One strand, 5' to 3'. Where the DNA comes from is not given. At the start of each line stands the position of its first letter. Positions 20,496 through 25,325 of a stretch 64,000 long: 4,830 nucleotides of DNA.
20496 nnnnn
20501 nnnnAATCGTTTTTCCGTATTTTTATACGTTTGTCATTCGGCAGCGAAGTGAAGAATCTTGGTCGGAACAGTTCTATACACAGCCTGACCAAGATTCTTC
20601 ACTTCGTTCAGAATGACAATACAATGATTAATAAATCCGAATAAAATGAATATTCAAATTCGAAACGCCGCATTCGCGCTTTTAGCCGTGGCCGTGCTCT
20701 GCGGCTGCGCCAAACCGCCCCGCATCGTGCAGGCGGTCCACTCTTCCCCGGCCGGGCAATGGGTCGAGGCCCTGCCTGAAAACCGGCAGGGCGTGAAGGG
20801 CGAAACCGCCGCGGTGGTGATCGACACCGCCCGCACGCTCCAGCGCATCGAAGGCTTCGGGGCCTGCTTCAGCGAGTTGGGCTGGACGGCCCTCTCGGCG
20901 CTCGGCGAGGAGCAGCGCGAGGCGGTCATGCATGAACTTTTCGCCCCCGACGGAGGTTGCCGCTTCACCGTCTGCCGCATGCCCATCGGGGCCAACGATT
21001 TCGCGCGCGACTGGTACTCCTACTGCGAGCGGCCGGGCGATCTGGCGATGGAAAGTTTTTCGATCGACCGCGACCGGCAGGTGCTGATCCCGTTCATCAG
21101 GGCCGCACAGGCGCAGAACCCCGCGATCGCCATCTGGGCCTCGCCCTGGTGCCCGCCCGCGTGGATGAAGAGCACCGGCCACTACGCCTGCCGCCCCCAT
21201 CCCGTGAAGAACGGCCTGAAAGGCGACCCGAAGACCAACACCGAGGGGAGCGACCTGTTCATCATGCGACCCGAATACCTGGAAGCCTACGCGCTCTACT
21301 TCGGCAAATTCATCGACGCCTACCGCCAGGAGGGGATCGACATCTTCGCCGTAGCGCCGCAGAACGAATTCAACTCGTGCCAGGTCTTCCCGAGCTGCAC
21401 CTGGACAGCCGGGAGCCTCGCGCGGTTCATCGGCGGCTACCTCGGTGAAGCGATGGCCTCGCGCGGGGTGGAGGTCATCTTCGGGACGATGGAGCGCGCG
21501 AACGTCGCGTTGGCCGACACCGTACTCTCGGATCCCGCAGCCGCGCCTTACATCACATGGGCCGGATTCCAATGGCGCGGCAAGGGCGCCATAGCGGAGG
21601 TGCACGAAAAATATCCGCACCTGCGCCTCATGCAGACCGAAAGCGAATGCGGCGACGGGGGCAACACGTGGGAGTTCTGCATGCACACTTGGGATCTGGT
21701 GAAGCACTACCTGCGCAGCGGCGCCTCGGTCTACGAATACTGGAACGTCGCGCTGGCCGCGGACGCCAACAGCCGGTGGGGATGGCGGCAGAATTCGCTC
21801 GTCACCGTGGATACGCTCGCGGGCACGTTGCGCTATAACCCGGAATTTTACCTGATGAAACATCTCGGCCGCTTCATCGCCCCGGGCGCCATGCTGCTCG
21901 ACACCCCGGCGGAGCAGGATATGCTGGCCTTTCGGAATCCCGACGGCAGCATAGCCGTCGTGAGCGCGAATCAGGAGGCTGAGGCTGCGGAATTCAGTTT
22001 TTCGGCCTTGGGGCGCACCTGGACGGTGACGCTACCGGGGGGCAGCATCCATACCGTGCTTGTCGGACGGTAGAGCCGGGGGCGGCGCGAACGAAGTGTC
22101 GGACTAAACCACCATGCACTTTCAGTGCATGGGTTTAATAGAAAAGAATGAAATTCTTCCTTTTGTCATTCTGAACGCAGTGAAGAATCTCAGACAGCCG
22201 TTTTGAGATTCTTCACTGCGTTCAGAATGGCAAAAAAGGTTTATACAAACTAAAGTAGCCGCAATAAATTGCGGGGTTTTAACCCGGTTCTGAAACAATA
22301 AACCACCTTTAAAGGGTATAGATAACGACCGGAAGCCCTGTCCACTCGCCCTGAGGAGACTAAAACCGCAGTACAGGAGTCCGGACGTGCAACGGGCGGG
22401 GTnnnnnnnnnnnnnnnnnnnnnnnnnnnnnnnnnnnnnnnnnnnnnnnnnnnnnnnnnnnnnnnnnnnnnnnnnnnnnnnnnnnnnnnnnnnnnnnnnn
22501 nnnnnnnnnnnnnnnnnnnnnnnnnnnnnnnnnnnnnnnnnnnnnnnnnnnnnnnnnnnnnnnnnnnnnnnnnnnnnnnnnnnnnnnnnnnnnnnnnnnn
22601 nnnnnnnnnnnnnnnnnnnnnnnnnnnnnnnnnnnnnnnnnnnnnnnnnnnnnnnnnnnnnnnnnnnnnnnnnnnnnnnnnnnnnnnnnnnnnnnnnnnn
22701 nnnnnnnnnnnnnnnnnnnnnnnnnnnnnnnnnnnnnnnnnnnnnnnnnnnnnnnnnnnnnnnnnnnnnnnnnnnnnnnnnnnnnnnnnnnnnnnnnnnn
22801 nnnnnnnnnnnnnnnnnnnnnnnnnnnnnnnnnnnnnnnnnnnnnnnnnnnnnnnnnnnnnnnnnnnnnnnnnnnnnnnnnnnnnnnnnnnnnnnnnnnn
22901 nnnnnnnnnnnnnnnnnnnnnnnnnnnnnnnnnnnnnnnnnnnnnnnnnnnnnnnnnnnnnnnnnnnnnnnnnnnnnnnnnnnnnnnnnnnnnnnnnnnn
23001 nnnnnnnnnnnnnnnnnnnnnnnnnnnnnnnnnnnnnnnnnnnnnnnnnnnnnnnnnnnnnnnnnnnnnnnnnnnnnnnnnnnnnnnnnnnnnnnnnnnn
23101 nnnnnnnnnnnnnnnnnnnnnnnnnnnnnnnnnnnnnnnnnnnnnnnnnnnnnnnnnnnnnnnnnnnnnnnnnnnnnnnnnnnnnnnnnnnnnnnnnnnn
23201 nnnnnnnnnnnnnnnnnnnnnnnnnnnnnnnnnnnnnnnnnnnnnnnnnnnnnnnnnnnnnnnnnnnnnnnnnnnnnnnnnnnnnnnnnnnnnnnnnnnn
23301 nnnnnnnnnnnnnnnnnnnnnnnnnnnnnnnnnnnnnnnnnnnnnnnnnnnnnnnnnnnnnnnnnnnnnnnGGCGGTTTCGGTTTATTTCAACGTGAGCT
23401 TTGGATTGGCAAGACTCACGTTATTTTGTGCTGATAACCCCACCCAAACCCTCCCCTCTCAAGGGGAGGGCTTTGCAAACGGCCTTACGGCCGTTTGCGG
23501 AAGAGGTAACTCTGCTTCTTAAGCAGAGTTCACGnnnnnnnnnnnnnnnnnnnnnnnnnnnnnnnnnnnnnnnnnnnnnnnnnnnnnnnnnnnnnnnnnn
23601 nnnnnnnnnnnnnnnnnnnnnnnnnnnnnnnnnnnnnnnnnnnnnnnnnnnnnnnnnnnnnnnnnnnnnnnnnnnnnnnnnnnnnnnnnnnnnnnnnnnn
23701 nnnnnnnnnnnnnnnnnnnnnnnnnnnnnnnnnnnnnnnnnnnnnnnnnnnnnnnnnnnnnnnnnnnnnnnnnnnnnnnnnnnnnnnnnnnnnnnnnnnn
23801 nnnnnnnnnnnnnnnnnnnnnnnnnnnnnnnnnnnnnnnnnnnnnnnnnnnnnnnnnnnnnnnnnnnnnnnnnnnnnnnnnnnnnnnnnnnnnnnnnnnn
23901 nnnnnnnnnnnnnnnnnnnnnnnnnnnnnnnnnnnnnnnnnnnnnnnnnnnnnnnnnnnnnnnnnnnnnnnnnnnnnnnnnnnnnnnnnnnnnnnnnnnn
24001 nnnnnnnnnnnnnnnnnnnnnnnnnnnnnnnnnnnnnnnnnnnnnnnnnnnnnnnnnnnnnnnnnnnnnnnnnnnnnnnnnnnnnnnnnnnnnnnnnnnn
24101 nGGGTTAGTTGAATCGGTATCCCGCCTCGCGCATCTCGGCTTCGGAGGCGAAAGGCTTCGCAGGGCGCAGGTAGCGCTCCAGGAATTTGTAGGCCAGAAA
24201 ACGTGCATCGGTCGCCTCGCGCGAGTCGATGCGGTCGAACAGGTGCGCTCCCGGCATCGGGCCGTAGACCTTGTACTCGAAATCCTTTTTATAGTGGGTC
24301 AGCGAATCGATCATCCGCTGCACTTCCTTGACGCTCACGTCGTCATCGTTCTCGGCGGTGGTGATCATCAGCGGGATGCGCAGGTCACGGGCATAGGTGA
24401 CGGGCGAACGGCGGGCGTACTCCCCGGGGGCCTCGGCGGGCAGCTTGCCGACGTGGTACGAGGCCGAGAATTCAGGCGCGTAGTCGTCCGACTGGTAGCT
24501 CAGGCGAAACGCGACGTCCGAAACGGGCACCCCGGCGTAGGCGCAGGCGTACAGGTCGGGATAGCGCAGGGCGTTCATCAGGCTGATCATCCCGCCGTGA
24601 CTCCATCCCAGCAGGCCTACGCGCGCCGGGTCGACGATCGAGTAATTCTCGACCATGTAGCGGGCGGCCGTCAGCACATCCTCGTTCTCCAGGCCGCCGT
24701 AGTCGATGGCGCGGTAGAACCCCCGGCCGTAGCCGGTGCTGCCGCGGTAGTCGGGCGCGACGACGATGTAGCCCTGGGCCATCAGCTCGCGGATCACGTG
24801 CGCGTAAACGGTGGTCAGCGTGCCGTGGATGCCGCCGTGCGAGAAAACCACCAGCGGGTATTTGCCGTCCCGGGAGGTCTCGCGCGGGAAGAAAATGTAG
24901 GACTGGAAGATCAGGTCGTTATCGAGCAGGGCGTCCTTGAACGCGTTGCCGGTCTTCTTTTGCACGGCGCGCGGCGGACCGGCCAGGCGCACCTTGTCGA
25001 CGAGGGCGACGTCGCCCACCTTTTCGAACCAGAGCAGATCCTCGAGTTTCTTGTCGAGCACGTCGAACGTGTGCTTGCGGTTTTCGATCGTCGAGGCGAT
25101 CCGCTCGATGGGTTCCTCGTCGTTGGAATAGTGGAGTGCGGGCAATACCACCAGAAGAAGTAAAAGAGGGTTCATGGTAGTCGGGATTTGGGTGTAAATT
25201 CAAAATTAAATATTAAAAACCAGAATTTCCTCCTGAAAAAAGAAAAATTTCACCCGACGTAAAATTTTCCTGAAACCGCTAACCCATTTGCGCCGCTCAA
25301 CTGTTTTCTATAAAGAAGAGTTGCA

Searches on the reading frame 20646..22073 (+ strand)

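Call 83: search_protein_families(library=pfam, proteins=[window:20646-22073:+], max_evalue=0.01)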
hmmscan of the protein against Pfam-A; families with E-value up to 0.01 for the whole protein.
window:20646-22073:+ (475 aa): 3 families
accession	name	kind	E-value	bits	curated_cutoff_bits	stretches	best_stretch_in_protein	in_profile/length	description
PF02055.22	Glyco_hydro_30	-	1.3e-35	123.5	23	1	68-411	1-348/348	Glycosyl hydrolase family 30 TIM-barrel domain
PF02057.21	Glyco_hydro_59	-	5.8e-08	32.8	27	1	87-178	21-107/294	Glycosyl hydrolase family 59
PF17189.10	Glyco_hydro_30C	-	6.3e-08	33.1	22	1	425-471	18-65/65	Glycosyl hydrolase family 30 beta sandwich domain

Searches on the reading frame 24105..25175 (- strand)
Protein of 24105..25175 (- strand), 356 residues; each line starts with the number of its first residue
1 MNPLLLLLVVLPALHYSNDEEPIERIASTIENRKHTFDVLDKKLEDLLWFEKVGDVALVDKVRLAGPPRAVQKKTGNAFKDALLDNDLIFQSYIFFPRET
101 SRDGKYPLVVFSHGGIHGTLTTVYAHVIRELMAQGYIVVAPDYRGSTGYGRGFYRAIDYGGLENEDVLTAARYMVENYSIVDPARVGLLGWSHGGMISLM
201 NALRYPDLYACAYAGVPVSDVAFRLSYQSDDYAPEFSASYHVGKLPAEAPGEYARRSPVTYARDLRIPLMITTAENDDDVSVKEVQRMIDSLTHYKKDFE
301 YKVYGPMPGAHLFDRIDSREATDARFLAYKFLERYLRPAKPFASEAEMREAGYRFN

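Call 83: search_protein_families(library=pfam, proteins=[window:24105-25175:-], max_evalue=0.01)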
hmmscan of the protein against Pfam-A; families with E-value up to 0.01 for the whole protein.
window:24105-25175:- (356 aa): 14 families
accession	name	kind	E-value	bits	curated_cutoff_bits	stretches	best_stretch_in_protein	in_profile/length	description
PF00326.27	Peptidase_S9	-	9.2e-35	120.5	22.6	1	131-320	10-196/213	Prolyl oligopeptidase family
PF20434.5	BD-FAE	-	2.4e-11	44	26.8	1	101-204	8-109/215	BD-FAE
PF12697.13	Abhydrolase_6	-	2e-09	38.9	26.3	1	109-258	1-135/217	Alpha/beta hydrolase family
PF12146.15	Hydrolase_4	-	6.6e-09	35.9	27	1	108-208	6-100/239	Serine aminopeptidase, S33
PF01738.24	DLH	-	3.1e-08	33.9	21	1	100-305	11-182/217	Dienelactone hydrolase family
PF03583.20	LIP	-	3.1e-07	30.5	23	1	119-206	10-93/286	Secretory lipase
PF03403.19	PAF-AH_p_II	-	7.3e-07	28.5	20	1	103-145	97-137/372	Platelet-activating factor acetylhydrolase, isoform II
PF00561.26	Abhydrolase_1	-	1.6e-06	28.4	25.8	1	107-210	1-95/245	alpha/beta hydrolase fold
PF07224.18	Chlorophyllase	-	2.1e-06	27.2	26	1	101-205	37-137/301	Chlorophyllase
PF02129.25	Peptidase_S15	-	9.2e-06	26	23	1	94-222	9-133/262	X-Pro dipeptidyl-peptidase (S15 family)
PF00756.26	Esterase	-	9.5e-06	26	22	1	94-216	12-147/251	Putative esterase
PF07859.19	Abhydrolase_3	-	5.6e-05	23.4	25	1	109-307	1-204/210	alpha/beta hydrolase fold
PF07519.17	Tannase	-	6.3e-05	22.4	29.8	1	113-221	39-155/490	Tannase and feruloyl esterase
PF05448.18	AXE1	-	0.0013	18.1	21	0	173-202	165-194/321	Acetyl xylan esterase (AXE1)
